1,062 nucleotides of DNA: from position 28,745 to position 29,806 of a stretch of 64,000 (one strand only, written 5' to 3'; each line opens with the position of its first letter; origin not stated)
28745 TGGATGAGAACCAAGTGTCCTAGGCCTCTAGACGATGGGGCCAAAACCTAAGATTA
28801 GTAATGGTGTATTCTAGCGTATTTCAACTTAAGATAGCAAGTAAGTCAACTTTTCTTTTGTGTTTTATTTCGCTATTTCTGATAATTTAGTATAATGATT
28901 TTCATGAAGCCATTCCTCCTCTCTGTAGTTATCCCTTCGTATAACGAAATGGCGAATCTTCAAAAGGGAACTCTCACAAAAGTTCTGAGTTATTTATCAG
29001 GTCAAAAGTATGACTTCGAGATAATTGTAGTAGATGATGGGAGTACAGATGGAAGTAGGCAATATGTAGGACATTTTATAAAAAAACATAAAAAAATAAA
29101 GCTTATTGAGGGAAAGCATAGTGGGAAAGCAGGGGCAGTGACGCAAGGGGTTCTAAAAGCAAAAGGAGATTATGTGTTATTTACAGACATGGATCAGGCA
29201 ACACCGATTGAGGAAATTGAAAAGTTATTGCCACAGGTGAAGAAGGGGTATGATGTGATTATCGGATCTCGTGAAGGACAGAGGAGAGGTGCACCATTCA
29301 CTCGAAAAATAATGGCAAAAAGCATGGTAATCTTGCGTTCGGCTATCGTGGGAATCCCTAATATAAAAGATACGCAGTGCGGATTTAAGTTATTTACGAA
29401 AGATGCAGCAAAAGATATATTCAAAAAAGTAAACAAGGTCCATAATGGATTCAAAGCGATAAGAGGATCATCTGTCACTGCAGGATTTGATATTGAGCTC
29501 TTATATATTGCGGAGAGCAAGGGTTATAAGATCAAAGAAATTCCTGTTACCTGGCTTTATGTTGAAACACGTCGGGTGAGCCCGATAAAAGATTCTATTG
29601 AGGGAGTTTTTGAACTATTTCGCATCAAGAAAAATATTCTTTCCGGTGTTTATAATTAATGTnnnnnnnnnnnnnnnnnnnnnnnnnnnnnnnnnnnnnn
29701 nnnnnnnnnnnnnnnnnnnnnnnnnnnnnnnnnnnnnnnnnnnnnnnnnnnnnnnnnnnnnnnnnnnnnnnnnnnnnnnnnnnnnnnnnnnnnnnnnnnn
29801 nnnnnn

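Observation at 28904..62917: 34-kb uninterrupted co-directional glycosylation supercluster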

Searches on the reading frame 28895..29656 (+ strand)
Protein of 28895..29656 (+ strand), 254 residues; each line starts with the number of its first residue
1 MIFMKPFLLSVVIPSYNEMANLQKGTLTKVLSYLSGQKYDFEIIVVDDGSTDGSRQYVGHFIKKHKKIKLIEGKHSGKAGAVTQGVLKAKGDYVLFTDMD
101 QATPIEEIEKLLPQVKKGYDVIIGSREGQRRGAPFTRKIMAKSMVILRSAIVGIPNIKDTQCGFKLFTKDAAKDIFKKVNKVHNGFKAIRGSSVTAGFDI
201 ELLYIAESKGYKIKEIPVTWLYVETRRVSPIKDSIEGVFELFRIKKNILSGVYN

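Call 3: search_protein_families(library=pfam, proteins=[window:28895-29656:+], max_evalue=0.01)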
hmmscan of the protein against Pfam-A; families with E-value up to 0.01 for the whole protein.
window:28895-29656:+ (254 aa): 4 families
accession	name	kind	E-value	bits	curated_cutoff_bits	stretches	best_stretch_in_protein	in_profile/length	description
PF00535.33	Glycos_transf_2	-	1.2e-29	103.8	23.3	1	10-176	1-168/168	Glycosyl transferase family 2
PF10111.15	Glyco_tranf_2_2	-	2.5e-08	34.2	27.3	1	10-113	1-104/276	Glycosyltransferase like family 2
PF13641.12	Glyco_tranf_2_3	-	1.5e-05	25.6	27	1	9-136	3-133/230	Glycosyltransferase like family 2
PF13704.12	Glyco_tranf_2_4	-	0.0065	17.4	27.5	0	27-100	7-81/98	Glycosyl transferase family 2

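Call 29: search_protein_families(library=ncbifam, proteins=[window:28895-29656:+], max_evalue=0.001)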
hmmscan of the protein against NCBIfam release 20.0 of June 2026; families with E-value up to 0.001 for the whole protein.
window:28895-29656:+ (254 aa): 25 families
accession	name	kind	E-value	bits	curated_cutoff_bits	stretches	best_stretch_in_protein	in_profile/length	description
NF047588.1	GlcsyltransPgfSStrep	equivalog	3.7e-21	75.7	500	1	9-177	3-169/308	glycosyltransferase PgfS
NF041875.1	EPS_EpsD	equivalog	6.7e-19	68.5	370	1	9-121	1-111/325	exopolysaccharide biosynthesis glycosyltransferase EpsD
NF007482.0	PRK10073.1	equivalog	3.7e-18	65.6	423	1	8-112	7-107/334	glycosyltransferase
NF007986.1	PRK10714.1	equivalog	3.5e-16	59.1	529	1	9-153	8-151/316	undecaprenyl-phosphate 4-deoxy-4-formamido-L-arabinose transferase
TIGR03937.1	PgaC_IcaA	equivalog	1.9e-15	56.7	422.3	1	9-116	47-151/407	poly-beta-1,6-N-acetyl-D-glucosamine synthase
NF050050.1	ProtGlycPglI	equivalog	1.6e-14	54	500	1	9-125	4-118/306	GalNAc(5)-diNAcBac-PP-undecaprenol beta-1,3-glucosyltransferase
TIGR04182.1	glyco_TIGR04182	equivalog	6.8e-14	51.9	325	1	10-246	3-219/293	S-layer glycoprotein N-glycosyltransferase AglJ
NF041391.1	DPhHxTase_Halo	equivalog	1.2e-13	50.6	375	1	16-220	4-183/213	dolichyl-phosphate hexose transferase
NF047683.1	TeichurnBiosyTuaG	equivalog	2.3e-12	47.1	400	1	8-117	7-113/252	teichuronic acid biosynthesis protein TuaG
TIGR04283.1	glyco_like_mftF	equivalog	3.9e-11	43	182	1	9-115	1-97/221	TIGR04283 family arsenosugar biosynthesis glycosyltransferase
NF038302.1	EPS_HpsE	equivalog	2.1e-10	40.1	300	1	9-102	3-98/307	hormogonium polysaccharide biosynthesis glycosyltransferase HpsE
TIGR03965.1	mycofact_glyco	equivalog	5e-09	35.5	280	1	10-117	77-181/467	mycofactocin biosynthesis glycosyltransferase MftF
TIGR03469.1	HpnB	hypoth_equivalog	7.2e-09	35.1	379.25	1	10-117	47-162/386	hopene-associated glycosyltransferase HpnB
NF058614.1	PPMAGASynPpgS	equivalog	1.1e-08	34.8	370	1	11-226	4-202/226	polyprenyl-phospho-N-acetylgalactosaminyl synthase PpgS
NF053739.1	GlytfEpsEBac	equivalog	1.4e-07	30.7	450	1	26-113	15-105/265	glycosyltransferase EpsE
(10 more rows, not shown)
